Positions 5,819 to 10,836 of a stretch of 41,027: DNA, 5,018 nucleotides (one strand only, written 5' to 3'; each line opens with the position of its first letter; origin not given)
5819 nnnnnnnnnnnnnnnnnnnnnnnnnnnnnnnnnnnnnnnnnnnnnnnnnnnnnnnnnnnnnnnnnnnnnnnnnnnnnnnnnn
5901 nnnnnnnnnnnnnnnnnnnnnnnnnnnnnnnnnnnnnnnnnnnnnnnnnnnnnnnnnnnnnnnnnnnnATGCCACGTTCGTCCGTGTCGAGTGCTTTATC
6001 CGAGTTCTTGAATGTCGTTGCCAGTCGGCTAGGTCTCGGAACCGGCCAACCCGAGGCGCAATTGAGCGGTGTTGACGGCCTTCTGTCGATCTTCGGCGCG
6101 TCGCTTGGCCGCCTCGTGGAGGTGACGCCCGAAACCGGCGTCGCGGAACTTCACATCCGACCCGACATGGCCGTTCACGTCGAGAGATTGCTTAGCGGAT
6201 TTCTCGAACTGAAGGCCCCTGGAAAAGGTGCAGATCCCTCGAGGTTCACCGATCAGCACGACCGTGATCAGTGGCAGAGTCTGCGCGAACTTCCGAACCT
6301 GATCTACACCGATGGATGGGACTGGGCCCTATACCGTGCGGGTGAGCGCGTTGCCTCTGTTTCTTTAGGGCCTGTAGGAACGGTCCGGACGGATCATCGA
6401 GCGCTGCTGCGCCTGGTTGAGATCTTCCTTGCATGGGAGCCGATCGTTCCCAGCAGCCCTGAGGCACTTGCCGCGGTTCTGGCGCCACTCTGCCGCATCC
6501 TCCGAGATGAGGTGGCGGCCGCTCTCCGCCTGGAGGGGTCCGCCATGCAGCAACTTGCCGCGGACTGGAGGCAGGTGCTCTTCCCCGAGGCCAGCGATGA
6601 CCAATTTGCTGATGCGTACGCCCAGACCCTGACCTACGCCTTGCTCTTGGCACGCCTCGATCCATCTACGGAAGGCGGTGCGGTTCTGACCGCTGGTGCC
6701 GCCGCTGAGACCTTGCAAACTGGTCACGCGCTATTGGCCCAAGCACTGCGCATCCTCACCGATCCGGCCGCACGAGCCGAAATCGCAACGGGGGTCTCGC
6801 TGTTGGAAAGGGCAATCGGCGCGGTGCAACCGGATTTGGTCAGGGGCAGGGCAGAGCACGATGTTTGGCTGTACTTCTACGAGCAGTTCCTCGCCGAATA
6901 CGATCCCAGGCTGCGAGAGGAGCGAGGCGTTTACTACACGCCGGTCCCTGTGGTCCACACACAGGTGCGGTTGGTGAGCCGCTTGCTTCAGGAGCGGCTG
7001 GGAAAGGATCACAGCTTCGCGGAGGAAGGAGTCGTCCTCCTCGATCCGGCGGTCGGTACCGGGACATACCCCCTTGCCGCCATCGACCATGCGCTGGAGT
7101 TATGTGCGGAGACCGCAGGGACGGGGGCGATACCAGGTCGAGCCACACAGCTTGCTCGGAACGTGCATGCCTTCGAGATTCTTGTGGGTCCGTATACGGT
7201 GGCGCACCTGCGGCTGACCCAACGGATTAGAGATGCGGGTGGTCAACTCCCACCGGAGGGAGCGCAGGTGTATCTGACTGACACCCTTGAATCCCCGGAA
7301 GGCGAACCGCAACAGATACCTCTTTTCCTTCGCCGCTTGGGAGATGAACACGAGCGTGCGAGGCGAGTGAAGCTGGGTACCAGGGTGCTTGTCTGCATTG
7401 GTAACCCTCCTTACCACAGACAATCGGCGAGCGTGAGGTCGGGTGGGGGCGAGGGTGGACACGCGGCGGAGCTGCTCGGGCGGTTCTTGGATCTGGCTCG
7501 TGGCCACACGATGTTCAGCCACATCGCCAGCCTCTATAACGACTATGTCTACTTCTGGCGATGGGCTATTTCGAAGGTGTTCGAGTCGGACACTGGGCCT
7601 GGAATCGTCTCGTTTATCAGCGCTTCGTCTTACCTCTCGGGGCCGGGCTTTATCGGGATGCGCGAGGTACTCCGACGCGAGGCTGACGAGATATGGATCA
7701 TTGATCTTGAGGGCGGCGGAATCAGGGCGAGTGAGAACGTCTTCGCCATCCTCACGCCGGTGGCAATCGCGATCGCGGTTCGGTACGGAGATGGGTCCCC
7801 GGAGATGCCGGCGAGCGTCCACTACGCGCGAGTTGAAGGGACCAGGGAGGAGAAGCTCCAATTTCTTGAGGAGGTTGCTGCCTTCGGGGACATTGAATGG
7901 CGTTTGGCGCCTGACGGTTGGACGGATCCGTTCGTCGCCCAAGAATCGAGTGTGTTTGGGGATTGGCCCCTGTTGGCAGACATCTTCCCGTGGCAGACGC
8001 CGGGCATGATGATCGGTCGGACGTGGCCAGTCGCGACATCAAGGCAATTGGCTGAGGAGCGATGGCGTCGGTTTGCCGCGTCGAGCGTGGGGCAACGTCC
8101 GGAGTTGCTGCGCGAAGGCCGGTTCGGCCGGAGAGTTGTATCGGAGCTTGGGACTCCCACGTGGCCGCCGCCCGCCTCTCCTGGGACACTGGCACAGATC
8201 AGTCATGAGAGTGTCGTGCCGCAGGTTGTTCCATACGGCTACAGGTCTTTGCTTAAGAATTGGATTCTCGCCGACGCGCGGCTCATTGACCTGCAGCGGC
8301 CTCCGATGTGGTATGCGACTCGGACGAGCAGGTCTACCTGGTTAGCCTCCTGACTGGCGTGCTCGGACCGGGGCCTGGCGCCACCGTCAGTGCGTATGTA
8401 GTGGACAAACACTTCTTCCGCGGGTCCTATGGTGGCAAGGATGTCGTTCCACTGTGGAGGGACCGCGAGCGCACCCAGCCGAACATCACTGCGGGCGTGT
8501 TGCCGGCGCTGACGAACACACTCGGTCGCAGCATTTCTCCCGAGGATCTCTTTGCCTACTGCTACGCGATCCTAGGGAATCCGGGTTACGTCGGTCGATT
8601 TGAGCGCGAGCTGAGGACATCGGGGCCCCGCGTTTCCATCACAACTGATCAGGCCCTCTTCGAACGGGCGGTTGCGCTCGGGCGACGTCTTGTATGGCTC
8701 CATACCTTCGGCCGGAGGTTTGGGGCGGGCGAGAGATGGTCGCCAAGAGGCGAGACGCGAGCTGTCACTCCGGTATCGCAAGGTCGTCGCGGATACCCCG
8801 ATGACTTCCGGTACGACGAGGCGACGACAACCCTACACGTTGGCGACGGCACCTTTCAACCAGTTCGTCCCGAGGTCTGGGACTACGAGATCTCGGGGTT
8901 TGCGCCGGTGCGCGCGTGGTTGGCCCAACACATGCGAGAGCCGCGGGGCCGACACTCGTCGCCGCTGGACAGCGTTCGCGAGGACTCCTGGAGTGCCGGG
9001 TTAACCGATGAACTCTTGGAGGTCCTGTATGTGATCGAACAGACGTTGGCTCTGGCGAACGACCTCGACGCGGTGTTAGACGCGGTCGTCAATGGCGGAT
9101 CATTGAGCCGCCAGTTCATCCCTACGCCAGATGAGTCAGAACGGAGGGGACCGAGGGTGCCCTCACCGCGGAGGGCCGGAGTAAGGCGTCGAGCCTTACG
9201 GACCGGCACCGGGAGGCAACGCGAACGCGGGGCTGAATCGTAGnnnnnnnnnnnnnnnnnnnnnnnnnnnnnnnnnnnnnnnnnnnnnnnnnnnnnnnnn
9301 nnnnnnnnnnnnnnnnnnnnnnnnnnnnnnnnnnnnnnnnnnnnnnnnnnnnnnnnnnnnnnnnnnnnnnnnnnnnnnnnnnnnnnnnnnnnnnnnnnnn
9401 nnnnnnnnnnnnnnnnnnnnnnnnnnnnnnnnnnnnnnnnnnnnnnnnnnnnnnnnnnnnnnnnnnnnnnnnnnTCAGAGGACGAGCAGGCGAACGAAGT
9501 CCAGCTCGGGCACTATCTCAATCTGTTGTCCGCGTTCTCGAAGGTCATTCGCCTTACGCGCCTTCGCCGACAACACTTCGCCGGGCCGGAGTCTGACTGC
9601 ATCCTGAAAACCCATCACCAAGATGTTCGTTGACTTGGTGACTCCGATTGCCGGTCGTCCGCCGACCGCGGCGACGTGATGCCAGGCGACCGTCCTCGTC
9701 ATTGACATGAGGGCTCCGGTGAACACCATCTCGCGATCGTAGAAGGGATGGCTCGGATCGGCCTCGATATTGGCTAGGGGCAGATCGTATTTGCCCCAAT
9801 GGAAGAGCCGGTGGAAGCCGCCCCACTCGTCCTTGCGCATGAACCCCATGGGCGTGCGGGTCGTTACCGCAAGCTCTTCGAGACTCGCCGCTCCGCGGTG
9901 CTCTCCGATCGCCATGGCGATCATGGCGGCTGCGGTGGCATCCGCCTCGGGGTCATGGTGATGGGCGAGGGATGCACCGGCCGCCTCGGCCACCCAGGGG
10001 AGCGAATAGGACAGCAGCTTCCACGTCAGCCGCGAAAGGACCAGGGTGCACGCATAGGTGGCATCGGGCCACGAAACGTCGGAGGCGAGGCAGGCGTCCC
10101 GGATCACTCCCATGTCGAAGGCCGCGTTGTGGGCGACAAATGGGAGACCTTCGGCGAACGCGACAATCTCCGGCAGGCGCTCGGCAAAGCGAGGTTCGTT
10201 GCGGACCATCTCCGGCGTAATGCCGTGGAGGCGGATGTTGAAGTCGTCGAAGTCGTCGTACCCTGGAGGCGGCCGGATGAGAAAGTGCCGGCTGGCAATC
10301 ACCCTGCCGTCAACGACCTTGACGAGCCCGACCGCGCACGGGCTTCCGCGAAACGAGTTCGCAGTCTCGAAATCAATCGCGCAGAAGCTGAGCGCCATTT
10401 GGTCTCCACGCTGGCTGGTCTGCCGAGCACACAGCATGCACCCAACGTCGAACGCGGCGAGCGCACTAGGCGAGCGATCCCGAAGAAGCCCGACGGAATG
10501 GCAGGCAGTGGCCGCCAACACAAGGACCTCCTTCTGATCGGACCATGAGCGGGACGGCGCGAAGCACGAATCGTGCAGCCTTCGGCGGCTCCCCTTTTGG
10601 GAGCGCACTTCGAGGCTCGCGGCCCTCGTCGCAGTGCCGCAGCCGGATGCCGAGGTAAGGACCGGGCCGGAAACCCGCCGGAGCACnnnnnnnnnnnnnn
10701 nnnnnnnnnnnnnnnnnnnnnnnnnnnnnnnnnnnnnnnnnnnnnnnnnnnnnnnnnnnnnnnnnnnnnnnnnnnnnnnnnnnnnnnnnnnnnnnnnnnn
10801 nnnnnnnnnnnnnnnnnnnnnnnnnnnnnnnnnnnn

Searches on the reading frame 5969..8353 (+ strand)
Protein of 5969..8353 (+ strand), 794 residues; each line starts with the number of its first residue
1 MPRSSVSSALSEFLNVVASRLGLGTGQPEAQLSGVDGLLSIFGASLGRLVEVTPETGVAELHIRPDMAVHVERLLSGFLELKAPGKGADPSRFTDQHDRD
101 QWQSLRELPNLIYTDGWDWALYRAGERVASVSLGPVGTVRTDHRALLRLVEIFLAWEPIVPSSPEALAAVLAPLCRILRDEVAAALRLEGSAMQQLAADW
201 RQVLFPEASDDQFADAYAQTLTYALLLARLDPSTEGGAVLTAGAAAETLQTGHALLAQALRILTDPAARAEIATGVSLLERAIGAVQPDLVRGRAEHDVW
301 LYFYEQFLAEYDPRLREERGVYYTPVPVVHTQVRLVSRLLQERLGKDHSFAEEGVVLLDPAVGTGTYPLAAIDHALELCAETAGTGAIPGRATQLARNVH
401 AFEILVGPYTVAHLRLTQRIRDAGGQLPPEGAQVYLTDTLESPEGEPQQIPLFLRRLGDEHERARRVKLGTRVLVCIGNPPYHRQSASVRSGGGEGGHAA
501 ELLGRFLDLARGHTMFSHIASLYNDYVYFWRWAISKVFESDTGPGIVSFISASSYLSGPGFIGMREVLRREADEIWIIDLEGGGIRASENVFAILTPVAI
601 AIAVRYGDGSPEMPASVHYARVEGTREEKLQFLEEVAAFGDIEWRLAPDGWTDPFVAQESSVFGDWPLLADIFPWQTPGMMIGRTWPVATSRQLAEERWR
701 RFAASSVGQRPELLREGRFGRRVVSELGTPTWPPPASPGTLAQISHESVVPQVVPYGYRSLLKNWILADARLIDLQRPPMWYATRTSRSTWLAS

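Call 5: search_protein_families(library=pfam, proteins=[window:5969-8353:+], max_evalue=0.01)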
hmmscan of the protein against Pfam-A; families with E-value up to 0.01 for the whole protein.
window:5969-8353:+ (794 aa): 2 families
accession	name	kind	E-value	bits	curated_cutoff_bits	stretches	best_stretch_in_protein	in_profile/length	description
PF18135.7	Type_ISP_C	-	1.9e-11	44.1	25.9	1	671-784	1-108/342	Type ISP C-terminal specificity domain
PF02384.22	N6_Mtase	-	0.00019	21.3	20.4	1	301-374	7-67/311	N-6 DNA Methylase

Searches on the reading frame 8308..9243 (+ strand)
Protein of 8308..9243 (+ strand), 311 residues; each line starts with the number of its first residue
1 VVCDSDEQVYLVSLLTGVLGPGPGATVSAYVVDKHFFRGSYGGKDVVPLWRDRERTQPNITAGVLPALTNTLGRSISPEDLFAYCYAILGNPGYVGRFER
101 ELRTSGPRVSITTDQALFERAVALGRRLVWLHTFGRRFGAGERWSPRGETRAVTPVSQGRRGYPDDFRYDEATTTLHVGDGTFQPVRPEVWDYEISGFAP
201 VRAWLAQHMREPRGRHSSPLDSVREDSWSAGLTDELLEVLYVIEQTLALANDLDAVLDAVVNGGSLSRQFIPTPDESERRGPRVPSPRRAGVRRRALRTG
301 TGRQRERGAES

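Call 5: search_protein_families(library=pfam, proteins=[window:8308-9243:+], max_evalue=0.01)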
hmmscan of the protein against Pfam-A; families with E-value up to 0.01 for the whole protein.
window:8308-9243:+ (311 aa): 1 family
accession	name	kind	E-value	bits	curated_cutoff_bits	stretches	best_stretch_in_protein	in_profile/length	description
PF18135.7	Type_ISP_C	-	6.2e-51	173.9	25.9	1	5-238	109-341/342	Type ISP C-terminal specificity domain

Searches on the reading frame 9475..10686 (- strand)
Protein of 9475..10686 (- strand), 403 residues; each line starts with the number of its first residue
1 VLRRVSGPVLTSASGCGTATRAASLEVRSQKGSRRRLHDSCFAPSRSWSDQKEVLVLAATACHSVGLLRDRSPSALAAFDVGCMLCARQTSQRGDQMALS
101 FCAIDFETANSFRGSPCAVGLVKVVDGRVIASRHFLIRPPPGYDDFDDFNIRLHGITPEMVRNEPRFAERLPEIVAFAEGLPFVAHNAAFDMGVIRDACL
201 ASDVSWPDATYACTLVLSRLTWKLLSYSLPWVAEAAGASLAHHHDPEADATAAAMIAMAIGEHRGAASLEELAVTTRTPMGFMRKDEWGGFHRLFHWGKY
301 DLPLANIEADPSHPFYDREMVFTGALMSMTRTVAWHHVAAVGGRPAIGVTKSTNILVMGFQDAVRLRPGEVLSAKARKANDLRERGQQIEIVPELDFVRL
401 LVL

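Call 5: search_protein_families(library=pfam, proteins=[window:9475-10686:-], max_evalue=0.01)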
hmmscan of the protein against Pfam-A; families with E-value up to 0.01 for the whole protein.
window:9475-10686:- (403 aa): 1 family
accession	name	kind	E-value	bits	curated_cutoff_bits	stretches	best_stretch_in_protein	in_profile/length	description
PF00929.31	RNase_T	-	1.2e-14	55.6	24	1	103-255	2-162/164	Exonuclease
